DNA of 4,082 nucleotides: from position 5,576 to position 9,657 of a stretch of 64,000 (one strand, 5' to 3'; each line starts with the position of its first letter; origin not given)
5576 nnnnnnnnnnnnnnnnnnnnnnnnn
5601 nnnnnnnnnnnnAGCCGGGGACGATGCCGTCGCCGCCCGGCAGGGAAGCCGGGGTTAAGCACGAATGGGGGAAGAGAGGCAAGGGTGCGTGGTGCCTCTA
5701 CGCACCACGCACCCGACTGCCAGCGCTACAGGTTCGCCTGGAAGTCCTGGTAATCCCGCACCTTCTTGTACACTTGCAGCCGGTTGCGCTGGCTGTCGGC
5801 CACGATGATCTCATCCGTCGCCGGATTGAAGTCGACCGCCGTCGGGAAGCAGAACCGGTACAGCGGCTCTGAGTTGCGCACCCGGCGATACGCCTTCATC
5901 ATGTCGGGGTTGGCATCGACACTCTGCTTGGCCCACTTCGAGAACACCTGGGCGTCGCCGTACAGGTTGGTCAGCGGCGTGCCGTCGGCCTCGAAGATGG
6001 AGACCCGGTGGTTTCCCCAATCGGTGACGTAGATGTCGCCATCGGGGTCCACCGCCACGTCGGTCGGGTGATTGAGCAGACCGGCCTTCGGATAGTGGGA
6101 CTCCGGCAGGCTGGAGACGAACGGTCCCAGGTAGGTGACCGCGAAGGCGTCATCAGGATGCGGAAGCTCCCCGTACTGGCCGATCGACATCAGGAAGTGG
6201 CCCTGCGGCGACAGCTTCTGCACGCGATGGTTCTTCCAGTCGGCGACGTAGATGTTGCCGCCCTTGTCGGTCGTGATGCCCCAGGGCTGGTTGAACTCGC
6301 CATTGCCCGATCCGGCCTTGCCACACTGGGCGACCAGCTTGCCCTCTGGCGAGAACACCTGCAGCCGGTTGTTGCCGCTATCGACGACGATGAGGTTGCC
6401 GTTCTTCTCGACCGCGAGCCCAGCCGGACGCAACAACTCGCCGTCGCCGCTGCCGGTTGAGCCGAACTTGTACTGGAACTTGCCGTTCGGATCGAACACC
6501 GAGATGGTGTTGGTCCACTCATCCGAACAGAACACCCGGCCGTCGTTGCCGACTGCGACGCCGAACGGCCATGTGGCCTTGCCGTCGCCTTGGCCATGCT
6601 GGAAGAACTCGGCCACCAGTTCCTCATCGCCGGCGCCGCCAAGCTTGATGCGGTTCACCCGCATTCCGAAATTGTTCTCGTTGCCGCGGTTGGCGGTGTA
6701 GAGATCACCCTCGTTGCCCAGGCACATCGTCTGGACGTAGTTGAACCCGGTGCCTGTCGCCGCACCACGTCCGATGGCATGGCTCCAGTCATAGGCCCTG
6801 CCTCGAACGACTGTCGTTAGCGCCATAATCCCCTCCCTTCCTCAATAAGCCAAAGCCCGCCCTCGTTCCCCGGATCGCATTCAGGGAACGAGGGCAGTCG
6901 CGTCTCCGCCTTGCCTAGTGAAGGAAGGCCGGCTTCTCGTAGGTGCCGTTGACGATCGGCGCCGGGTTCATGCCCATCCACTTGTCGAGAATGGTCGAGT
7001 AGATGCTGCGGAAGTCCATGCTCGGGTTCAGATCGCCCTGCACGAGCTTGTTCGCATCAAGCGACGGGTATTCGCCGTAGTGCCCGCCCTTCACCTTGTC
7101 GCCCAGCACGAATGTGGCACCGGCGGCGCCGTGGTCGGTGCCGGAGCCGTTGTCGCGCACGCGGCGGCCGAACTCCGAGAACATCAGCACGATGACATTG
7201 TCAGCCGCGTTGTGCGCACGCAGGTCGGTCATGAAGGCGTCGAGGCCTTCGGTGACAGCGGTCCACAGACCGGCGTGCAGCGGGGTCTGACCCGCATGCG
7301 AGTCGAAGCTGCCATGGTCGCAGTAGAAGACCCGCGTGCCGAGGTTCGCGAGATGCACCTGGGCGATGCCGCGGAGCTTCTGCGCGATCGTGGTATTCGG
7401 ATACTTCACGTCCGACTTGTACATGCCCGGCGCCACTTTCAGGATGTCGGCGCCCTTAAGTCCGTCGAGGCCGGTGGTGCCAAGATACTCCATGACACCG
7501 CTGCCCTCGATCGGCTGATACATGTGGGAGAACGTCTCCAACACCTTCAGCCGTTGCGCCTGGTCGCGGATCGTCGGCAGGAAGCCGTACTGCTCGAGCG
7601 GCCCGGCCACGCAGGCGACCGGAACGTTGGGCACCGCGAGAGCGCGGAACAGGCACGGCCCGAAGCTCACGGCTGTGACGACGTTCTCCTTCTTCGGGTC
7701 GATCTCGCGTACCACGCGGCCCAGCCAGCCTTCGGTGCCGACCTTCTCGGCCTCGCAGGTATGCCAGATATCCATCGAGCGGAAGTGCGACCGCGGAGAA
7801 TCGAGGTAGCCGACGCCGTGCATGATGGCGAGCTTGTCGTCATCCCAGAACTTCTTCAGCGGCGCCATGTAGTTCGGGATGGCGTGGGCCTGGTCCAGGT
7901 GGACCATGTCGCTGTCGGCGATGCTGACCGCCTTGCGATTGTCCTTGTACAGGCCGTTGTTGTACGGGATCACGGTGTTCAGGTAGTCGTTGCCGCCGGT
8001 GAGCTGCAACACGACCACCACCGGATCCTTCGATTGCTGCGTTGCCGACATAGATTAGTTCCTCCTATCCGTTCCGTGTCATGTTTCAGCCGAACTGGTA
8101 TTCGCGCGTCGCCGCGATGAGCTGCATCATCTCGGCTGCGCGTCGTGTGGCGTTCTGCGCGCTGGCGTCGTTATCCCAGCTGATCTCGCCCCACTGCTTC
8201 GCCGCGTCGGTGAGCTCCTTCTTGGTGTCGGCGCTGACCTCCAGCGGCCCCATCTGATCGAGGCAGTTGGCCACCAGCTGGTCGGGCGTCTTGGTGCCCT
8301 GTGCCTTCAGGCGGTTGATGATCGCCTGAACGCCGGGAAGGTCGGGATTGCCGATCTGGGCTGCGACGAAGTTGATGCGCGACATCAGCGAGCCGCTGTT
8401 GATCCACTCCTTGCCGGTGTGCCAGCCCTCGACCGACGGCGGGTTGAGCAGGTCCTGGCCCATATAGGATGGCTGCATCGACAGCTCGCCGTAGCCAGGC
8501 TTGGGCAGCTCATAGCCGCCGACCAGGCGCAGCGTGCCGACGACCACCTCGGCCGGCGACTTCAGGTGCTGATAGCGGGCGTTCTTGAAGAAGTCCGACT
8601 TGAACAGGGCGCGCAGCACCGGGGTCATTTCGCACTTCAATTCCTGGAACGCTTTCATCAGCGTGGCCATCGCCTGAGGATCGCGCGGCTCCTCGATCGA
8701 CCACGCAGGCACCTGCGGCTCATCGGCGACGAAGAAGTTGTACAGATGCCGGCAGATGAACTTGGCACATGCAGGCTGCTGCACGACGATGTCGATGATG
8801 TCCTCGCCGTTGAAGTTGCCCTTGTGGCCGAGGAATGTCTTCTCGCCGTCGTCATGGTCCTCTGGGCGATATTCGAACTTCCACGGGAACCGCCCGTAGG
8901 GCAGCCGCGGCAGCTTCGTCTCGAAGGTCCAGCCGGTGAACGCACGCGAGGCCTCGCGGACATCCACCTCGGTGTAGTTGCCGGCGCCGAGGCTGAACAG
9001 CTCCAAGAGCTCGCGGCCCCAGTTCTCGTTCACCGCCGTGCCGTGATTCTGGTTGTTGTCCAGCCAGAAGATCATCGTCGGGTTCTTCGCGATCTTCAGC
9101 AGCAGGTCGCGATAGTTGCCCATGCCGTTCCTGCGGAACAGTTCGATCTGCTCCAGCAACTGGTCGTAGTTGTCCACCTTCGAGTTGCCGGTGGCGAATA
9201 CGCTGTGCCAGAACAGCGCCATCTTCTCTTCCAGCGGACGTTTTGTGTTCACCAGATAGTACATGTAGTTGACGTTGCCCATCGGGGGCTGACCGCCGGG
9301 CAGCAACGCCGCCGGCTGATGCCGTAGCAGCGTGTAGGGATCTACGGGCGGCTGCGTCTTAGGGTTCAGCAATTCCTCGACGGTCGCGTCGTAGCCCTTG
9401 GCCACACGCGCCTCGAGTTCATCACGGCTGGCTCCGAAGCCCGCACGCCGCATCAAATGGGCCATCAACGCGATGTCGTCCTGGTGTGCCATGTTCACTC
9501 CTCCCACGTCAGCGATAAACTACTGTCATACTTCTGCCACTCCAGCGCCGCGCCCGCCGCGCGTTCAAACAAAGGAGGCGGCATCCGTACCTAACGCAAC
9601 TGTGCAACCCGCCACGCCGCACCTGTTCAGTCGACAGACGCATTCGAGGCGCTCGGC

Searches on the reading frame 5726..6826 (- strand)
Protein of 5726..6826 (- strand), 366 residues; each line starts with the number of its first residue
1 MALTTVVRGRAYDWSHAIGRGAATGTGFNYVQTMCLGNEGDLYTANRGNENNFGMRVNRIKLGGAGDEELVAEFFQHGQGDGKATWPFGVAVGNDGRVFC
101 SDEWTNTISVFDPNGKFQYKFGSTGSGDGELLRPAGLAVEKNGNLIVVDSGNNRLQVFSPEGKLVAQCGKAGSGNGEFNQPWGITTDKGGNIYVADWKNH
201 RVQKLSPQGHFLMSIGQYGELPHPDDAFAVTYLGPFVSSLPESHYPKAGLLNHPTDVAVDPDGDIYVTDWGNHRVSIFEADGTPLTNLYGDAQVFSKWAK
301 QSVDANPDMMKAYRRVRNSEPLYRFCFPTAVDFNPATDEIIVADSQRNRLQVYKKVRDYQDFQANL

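Call 23: search_protein_families(library=pfam, proteins=[window:5726-6826:-], max_evalue=0.0001)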
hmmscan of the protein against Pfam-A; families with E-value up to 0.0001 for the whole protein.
window:5726-6826:- (366 aa): 6 families
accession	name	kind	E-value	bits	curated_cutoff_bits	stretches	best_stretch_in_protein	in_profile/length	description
PF01436.27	NHL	-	1.6e-44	148.2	20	3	251-278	1-28/28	NHL repeat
PF17170.10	DUF5128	-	3.1e-17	63.2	22.9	2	142-204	53-116/321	6-bladed beta-propeller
PF08450.18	SGL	-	1.1e-13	51.8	26.3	0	179-213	184-218/246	SMP-30/Gluconolactonase/LRE-like region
PF25021.1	TEN_NHL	-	6.3e-09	35.7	27.1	0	243-275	321-353/357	Teneurin NHL domain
PF24684.1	Vgb_lyase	-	3.6e-08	33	50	1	85-210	139-254/290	Virginiamycin B lyase family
PF13449.12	Phytase-like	-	4.3e-06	27.3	27.6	0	89-120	72-103/284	Esterase-like activity of phytase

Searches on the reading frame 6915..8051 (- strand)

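Call 23: search_protein_families(library=pfam, proteins=[window:6915-8051:-], max_evalue=0.0001)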
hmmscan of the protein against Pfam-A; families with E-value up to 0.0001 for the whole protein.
window:6915-8051:- (378 aa): 1 family
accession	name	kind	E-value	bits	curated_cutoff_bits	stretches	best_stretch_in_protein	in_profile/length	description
PF07394.17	DUF1501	-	5.1e-24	85.6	27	1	224-335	229-343/390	Protein of unknown function (DUF1501)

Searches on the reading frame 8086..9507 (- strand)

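Call 23: search_protein_families(library=pfam, proteins=[window:8086-9507:-], max_evalue=0.0001)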
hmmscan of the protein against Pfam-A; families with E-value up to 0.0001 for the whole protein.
window:8086-9507:- (473 aa): 1 family
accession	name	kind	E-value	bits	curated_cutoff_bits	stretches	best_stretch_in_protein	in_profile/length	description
PF08811.16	DUF1800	-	2.5e-101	340.3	26.1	1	17-471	1-418/419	Protein of unknown function (DUF1800)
